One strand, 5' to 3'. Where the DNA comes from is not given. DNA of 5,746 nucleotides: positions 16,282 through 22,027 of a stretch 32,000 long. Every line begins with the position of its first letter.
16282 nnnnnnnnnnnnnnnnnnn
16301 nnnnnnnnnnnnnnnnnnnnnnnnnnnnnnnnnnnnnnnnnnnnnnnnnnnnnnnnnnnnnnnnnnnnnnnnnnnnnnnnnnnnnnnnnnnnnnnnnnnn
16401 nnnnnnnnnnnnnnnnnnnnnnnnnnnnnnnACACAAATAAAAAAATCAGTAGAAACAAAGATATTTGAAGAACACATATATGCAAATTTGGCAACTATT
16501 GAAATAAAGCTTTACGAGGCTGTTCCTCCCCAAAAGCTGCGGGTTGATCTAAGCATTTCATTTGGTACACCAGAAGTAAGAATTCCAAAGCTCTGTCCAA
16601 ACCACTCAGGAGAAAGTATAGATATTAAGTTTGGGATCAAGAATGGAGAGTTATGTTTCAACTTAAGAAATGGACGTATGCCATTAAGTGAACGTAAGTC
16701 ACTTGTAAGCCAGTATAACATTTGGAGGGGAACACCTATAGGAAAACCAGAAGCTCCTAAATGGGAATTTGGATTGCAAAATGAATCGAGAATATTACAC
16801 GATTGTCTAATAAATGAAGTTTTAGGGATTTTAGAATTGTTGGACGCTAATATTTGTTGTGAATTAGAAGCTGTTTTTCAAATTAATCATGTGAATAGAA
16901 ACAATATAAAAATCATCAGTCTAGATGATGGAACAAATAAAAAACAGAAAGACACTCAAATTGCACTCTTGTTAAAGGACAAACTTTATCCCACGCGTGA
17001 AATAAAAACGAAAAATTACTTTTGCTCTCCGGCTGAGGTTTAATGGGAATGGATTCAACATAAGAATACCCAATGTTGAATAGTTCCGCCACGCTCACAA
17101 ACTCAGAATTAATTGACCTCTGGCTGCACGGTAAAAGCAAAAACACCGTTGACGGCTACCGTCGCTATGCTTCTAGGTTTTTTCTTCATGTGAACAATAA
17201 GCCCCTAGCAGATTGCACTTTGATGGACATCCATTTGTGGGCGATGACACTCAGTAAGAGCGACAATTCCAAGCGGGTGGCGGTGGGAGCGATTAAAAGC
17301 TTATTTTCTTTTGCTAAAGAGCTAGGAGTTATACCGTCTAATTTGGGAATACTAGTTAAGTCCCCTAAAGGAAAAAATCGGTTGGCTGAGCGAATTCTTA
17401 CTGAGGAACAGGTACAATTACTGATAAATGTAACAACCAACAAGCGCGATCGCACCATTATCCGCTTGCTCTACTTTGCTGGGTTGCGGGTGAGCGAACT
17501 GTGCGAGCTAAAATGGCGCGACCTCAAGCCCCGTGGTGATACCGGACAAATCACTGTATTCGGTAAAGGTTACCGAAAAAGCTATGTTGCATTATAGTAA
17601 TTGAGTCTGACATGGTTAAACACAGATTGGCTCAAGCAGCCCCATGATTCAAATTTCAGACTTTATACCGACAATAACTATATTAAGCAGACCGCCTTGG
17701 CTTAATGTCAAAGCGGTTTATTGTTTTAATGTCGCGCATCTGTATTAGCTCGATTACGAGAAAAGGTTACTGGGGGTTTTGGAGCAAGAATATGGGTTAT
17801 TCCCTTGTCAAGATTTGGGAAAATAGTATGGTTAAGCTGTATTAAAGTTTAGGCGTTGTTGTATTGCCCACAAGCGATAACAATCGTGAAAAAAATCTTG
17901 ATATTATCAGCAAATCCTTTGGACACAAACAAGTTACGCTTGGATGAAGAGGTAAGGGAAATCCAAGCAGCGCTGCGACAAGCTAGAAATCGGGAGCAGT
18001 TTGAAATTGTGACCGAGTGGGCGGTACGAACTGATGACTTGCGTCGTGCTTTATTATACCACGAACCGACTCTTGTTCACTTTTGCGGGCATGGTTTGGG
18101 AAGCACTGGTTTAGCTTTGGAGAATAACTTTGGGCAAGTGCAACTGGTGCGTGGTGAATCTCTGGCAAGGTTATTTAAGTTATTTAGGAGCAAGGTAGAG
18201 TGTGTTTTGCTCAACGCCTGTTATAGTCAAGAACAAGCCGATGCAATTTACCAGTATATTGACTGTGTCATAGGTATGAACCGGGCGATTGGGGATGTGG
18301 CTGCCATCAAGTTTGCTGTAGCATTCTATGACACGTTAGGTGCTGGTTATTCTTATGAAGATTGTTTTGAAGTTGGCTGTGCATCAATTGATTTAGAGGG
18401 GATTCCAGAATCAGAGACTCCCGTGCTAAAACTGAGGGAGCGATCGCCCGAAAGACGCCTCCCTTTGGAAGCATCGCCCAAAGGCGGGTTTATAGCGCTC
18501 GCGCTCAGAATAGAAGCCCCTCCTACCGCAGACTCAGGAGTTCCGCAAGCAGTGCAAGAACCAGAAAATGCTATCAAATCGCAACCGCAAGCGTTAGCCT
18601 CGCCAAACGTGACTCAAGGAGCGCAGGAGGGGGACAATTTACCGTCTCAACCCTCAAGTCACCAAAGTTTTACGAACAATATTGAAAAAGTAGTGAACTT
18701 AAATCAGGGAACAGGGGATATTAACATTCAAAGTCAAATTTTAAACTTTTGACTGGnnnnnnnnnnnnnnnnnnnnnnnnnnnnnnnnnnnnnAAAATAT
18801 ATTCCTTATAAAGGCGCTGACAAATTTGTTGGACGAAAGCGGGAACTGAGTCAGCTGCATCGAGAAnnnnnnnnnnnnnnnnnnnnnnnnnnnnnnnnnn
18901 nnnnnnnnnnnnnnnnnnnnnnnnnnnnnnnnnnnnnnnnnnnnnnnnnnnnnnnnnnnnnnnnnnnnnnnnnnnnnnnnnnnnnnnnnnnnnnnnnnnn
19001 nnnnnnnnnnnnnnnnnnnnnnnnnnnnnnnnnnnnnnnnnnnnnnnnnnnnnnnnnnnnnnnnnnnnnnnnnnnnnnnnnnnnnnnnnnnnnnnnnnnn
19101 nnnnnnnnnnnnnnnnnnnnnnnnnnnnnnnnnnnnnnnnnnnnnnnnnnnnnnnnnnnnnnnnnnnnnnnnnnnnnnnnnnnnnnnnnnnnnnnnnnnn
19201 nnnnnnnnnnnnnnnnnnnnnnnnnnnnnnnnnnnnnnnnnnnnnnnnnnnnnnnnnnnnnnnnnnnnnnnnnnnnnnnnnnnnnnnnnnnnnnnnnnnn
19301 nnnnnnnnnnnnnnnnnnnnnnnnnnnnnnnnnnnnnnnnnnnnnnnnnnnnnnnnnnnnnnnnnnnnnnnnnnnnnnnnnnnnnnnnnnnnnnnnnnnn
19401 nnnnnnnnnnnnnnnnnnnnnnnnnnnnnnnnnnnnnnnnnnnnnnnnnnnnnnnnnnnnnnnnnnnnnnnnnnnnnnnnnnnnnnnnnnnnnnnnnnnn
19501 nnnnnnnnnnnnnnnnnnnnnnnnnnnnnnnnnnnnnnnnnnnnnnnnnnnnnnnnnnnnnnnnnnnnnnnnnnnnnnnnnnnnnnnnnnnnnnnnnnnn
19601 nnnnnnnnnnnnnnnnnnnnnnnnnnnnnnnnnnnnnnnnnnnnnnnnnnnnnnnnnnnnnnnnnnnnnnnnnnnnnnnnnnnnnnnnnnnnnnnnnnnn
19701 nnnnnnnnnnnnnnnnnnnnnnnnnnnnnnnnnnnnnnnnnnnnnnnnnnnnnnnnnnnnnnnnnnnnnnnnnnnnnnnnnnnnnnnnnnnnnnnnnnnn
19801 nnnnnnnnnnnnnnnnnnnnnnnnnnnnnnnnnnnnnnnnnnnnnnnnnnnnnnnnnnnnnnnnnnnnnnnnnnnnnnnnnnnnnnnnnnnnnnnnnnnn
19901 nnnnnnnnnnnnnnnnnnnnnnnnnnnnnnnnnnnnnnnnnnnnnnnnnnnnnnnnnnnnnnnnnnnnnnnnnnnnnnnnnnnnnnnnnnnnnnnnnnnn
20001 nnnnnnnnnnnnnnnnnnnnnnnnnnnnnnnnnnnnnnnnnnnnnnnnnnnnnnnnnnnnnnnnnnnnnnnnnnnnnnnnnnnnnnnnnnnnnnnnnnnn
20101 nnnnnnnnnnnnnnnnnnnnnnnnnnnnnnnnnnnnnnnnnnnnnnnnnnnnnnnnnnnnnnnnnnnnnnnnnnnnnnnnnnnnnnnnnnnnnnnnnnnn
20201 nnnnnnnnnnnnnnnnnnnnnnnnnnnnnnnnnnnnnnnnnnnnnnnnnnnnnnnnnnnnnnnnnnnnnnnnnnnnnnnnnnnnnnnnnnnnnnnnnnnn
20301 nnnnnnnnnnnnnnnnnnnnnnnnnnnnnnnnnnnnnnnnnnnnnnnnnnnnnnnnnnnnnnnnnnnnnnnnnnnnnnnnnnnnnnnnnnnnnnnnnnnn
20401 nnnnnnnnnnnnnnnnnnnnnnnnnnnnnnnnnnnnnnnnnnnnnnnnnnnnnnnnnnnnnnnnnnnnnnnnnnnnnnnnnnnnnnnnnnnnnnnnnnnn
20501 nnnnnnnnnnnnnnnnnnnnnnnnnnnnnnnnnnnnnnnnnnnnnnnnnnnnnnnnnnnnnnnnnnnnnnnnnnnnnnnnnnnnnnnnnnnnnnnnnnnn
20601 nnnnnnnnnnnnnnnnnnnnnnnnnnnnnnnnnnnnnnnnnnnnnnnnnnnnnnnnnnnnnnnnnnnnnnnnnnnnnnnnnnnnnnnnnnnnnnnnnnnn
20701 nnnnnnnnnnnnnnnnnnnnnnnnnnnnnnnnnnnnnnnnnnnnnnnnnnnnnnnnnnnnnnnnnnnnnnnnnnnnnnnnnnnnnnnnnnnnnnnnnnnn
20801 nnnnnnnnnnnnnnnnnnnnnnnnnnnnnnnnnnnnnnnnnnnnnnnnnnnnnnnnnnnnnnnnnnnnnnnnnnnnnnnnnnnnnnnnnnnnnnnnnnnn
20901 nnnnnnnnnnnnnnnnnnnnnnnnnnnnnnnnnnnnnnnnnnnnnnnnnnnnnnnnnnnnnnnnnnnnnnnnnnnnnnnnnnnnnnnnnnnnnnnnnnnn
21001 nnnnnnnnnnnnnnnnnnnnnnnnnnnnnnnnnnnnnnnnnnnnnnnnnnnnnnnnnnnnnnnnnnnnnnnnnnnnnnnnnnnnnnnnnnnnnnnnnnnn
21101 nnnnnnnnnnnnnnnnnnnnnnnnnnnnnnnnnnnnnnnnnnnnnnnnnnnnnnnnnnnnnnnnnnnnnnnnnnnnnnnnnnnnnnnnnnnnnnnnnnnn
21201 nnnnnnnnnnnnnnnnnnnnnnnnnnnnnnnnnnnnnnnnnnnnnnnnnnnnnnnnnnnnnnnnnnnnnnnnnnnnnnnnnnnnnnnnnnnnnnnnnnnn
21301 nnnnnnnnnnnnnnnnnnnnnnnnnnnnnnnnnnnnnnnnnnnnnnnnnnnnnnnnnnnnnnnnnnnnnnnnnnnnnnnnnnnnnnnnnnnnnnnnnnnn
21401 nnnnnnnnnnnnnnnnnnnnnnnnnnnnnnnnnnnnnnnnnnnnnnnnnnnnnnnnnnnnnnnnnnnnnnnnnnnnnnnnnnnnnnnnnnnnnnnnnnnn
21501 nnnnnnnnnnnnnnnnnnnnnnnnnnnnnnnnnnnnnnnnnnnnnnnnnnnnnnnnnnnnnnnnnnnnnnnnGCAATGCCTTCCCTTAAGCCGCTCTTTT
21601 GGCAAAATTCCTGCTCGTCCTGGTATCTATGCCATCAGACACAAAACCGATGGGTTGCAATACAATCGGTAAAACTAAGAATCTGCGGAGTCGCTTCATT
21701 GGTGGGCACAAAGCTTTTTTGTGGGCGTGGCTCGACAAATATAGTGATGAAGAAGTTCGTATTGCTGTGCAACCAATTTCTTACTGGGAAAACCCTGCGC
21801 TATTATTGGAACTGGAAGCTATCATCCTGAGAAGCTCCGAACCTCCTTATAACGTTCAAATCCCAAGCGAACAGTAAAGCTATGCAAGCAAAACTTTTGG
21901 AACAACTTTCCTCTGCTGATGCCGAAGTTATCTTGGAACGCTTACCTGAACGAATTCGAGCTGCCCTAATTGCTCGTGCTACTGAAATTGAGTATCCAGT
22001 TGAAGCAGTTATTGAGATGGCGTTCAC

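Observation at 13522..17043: Intact trypco2-CHAT protease operon facing an EAD1-adaptor protein with an unassigned effector-like domain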

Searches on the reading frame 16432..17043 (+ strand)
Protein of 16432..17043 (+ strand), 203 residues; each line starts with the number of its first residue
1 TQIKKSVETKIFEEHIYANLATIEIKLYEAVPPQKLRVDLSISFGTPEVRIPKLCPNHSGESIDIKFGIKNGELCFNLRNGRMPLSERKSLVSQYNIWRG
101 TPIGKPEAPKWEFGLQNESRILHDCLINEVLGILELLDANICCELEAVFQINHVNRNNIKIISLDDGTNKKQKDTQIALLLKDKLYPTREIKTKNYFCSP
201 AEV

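Call 23: search_protein_families(library=pfam, alignment_id=A2, max_evalue=0.001)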
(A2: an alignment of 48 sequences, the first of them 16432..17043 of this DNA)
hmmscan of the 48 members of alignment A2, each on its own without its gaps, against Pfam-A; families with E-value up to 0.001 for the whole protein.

A. member 1, window:16432-17043:+ (203 aa): 0 families

B. families by the number of members that match (of 48 scanned): 5 families
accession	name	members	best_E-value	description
PF12770.12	CHAT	7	6.2e-13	CHAT domain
PF19955.5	EAD1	4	1.9e-28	Effector-associated domain 1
PF13676.11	TIR_2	1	6.2e-19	TIR domain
PF19961.5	EAD8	1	1.2e-12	Effector-associated domain 8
PF01582.25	TIR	1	4.6e-06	TIR domain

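Call 30: predict_structure(alignment_id=A2)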
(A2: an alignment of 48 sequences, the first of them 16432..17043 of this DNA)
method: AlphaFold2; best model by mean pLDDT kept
length: 203 residues; sequences in the alignment: 48
mean_pLDDT: 86.9   pTM: 0.83
mean pLDDT of the five models: 86.9, 85.6, 84.1, 84.0, 83.5
residues with pLDDT >= 90: 119; 70-90: 56; 50-70: 23; < 50: 5
segments of 3 or more residues with pLDDT < 50: 190-192
pLDDT, mean of each block of 10 residues (from residue 1): 67 69 93 93 93 82 92 97 98 95 98 94 96 96 93 90 87 86 70 56 66
secondary structure, 60 per line:
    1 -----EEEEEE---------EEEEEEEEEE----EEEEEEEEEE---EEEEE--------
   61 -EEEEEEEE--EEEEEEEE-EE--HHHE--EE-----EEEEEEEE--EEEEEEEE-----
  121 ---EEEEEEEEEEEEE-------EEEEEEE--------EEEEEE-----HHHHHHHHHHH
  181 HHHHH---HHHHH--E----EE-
elements in order: E6-11 E21-30 E35-44 E48-52 E62-69 E72-79 E98-105 E108-115 E124-136 E144-150 E159-164 H170-185 H189-193

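Call 33: fold_search(model_id=the predicted structure, library=pdb)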
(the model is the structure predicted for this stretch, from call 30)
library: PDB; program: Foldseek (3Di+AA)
matches with E <= 10: 545; with E <= 0.001: 5
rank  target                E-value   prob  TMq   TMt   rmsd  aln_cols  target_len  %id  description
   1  7t87_B                5.8e-04  1.00  0.42  0.32   8.1       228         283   10  CRYSTAL STRUCTURE OF LEUKOCIDIN AB/CENTYRIN S17/FAB 214F COMPLEX (released 2023-01-11)
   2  4tw1_H                6.9e-04  1.00  0.43  0.32  13.7       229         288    8  Crystal structure of the octameric pore complex of the Staphylococcus aureus Bi-component Toxin LukGH (released 2014-11-12)
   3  8rj8_E                8.0e-04  0.99  0.37  0.28  13.2       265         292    7  CytK nanopore mutant (released 2025-01-01)
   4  4tw1_F                8.9e-04  1.00  0.39  0.30  14.8       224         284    8  Crystal structure of the octameric pore complex of the Staphylococcus aureus Bi-component Toxin LukGH (released 2014-11-12)
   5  8rj8_D                8.9e-04  1.00  0.37  0.29  16.2       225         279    7  CytK nanopore mutant (released 2025-01-01)
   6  6rhw_H                1.2e-03  1.00  0.42  0.33  12.9       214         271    8  Crystal structure of human CD11b I-domain (CD11b-I) in complex with Staphylococcus aureus octameric bi-component leuko (released 2019-12-18)
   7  4p1y_B                1.4e-03  1.00  0.45  0.37  10.3       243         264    9  Crystal structure of staphylococcal gamma-hemolysin prepore (released 2014-10-01)
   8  6rhv_H                1.4e-03  1.00  0.41  0.31  14.8       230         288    8  Crystal structure of mouse CD11b I-domain (CD11b-I) in complex with Staphylococcus aureus octameric bi-component leuko (released 2019-12-18)
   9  6u3y_D                1.4e-03  1.00  0.40  0.33   8.5       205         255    8  Structure-based discovery of a novel small-molecule inhibitor of methicillin-resistant S. aureus (released 2020-03-25)
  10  8rj8_F                1.7e-03  1.00  0.39  0.28   9.2       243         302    5  CytK nanopore mutant (released 2025-01-01)
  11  4p1x_C                1.8e-03  1.00  0.38  0.30  12.3       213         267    8  Crystal structure of staphylococcal LUK prepore (released 2014-10-01)
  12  8rj8_B                2.2e-03  0.99  0.35  0.28  16.6       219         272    9  CytK nanopore mutant (released 2025-01-01)
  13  4tw1_B                2.7e-03  1.00  0.43  0.33   9.3       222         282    8  Crystal structure of the octameric pore complex of the Staphylococcus aureus Bi-component Toxin LukGH (released 2014-11-12)
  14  8gz7_B                2.7e-03  1.00  0.44  0.35  12.7       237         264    9  Octahedral supramolecular assembly of the bicomponent gamma-hemolysin octameric pore complexes from Staphylococcus aur (released 2023-03-22)
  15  7p8s                  2.9e-03  1.00  0.40  0.30   9.3       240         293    7  Crystal Structure of leukotoxin LukE from Staphylococcus aureus at 1.9 Angstrom resolution (released 2022-04-06)
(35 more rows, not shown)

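Call 39: fold_search(model_id=the predicted structure, library=viral)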
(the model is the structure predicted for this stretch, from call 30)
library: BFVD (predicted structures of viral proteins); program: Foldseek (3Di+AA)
matches with E <= 10: 369; with E <= 0.001: 0
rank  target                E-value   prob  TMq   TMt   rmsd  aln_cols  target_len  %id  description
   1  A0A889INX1            1.4e-02  0.94  0.32  0.33   9.9       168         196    9  Uncharacterized protein [Culex impudicus luteo-like virus]
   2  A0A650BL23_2          2.2e-02  0.10  0.11  0.03  32.4       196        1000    9  Structural polyprotein [Botrylloides leachii nidovirus]
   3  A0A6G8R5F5            3.6e-02  0.13  0.15  0.10  20.3       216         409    7  Tail fiber protein [Synechococcus phage S-N03]
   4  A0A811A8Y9            3.8e-02  0.28  0.20  0.18  16.9       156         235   10  (no name in the UniProt tables at hand)
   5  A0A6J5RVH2            4.7e-02  0.54  0.23  0.21  13.4       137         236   12  Uncharacterized protein [uncultured Caudovirales phage]
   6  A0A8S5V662            5.2e-02  0.47  0.25  0.29  14.4       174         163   10  Uncharacterized protein [Siphoviridae sp. ctmqu18]
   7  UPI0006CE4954         5.5e-02  0.15  0.17  0.18  16.9       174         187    7  (no name look-up for this kind of identifier)
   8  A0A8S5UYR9            6.1e-02  0.38  0.19  0.15  16.1       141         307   11  Uncharacterized protein [Podoviridae sp. ctvVI24]
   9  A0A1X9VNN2            6.8e-02  0.08  0.14  0.07  24.6       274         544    6  Uncharacterized protein [Mimivirus AB-566-O17]
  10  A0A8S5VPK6            7.5e-02  0.12  0.16  0.07  20.3       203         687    9  (no name in the UniProt tables at hand)
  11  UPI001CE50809         7.9e-02  0.09  0.14  0.11  14.3       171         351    7  (no name look-up for this kind of identifier)
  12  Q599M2                8.4e-02  0.12  0.14  0.10  22.6       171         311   12  R138 protein (Fragment) [Murid betaherpesvirus 2]
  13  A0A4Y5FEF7            8.8e-02  0.15  0.17  0.10  15.5       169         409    9  Putative capsid protein [Lactobacillus phage 521B]
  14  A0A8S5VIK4            9.3e-02  0.47  0.26  0.19   8.1       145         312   12  Tail needle protein [Podoviridae sp. ct9H612]
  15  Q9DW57                9.3e-02  0.12  0.14  0.06  22.5       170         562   12  Pr138 [Rat cytomegalovirus (strain Maastricht)]
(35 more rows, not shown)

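Call 43: search_solved_structures(query=A2, max_evalue=10)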
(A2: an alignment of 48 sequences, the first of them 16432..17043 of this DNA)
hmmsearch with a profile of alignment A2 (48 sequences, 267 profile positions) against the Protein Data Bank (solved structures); distinct sequences matched with E-value up to 10: 1.
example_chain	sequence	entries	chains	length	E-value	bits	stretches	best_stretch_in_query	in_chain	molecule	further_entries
1buc_A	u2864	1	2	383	0.99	12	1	167-203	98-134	BUTYRYL-COA DEHYDROGENASE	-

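Call 73: search_dna_similar(query=window:16432-17043:+, collection=plasmids, mode=protein, max_evalue=0.001, max_rows=20)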
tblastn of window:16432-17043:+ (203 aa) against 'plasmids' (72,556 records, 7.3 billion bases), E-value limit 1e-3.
No match.

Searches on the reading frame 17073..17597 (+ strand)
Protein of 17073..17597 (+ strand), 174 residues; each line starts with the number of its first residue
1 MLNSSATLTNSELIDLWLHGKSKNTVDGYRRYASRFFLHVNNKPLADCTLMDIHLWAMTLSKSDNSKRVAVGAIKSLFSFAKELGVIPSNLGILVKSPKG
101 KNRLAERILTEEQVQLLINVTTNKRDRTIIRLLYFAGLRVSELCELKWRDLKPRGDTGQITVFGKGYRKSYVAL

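Call 3: search_protein_families(library=pfam, proteins=[window:17073-17597:+], max_evalue=0.1)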
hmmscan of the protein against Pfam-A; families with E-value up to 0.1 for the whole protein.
window:17073-17597:+ (174 aa): 3 families
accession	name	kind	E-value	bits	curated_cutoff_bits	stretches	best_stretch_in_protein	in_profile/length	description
PF00589.27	Phage_integrase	-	4.4e-10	40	27.1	1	108-174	2-71/172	Phage integrase family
PF02899.23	Phage_int_SAM_1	-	0.00013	22.7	22.3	1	15-82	7-80/83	Phage integrase, N-terminal SAM-like domain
PF13495.12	Phage_int_SAM_4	-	0.00018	22.3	27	1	18-78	11-75/85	Phage integrase, N-terminal SAM-like domain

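Call 4: search_protein_families(library=ncbifam, proteins=[window:17073-17597:+], max_evalue=0.1)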
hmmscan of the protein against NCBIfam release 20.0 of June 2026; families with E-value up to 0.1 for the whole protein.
window:17073-17597:+ (174 aa): 11 families
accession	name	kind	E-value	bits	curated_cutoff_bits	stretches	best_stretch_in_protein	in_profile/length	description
NF040815.2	recomb_XerA_Arch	equivalog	1.9e-24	86.7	220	1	15-172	6-158/263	site-specific tyrosine recombinase/integron integrase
TIGR02225.1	recomb_XerD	equivalog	1.5e-20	73.7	329.6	1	19-172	11-170/290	site-specific tyrosine recombinase XerD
NF001399.0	PRK00283.1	subfamily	2.8e-20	72.8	279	1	19-173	20-181/300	tyrosine recombinase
TIGR02224.1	recomb_XerC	equivalog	9.6e-19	67.8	335.15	1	20-172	12-174/295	tyrosine recombinase XerC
TIGR02249.1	integrase_gron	subfamily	4.6e-09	36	265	1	20-171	13-162/315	integron integrase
NF002331.0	PRK01287.1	subfamily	3.6e-07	29.5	371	1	63-154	96-192/365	site-specific tyrosine recombinase XerC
NF003462.0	PRK05084.1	equivalog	3.1e-05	22.9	267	1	121-172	192-241/360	tyrosine recombinase XerS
NF007371.0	PRK09871.1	subfamily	0.0005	19.7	222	1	107-153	5-55/198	tyrosine-type DNA invertase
NF011946.0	PRK15417.1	equivalog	0.0056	15.9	435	1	68-167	80-173/337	integron integrase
NF040693.1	recomb_GmtY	equivalog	0.015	14.6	340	1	119-157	213-251/441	gamma-mobile-trio recombinase GmtY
NF007370.0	PRK09870.1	subfamily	0.085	12.5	221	0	108-168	12-76/200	tyrosine-type DNA invertase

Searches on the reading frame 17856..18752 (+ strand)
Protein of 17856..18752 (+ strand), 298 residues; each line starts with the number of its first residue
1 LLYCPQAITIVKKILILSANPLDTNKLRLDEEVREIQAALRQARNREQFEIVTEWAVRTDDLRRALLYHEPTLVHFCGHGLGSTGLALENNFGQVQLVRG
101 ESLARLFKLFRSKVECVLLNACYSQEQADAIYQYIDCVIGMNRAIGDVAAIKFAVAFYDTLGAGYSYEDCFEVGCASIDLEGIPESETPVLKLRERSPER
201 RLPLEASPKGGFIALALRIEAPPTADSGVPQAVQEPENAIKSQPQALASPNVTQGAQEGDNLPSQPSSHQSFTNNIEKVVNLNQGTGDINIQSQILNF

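Call 3: search_protein_families(library=pfam, proteins=[window:17856-18752:+], max_evalue=0.1)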
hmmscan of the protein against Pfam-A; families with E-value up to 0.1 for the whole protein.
window:17856-18752:+ (298 aa): 1 family
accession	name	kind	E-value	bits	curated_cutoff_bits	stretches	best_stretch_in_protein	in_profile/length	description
PF12770.12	CHAT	-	1.7e-11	44.6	24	1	16-164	82-252/289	CHAT domain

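Call 4: search_protein_families(library=ncbifam, proteins=[window:17856-18752:+], max_evalue=0.1)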
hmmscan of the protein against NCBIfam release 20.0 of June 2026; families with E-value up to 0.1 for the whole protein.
window:17856-18752:+ (298 aa): 0 families

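Call 6: search_protein_families(library=padloc, proteins=[window:17856-18752:+], max_evalue=0.1)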
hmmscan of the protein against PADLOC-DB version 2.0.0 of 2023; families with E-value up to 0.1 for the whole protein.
window:17856-18752:+ (298 aa): 2 families
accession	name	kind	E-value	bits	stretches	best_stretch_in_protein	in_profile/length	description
PDLC02988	chat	-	9.9e-19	65.8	1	11-179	9-158/455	-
PDLC02016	SAVED_CHAT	-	2.2e-05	21.6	1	24-171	302-450/498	-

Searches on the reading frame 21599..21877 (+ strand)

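Call 78: search_protein_families(library=pfam, proteins=[window:21599-21877:+], max_evalue=0.01)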
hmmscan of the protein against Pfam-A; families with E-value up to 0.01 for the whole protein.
window:21599-21877:+ (92 aa): 1 family
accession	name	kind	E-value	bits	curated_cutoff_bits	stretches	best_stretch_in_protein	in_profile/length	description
PF01541.30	GIY-YIG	-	0.00049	20.8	22.6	1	23-85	17-78/78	GIY-YIG catalytic domain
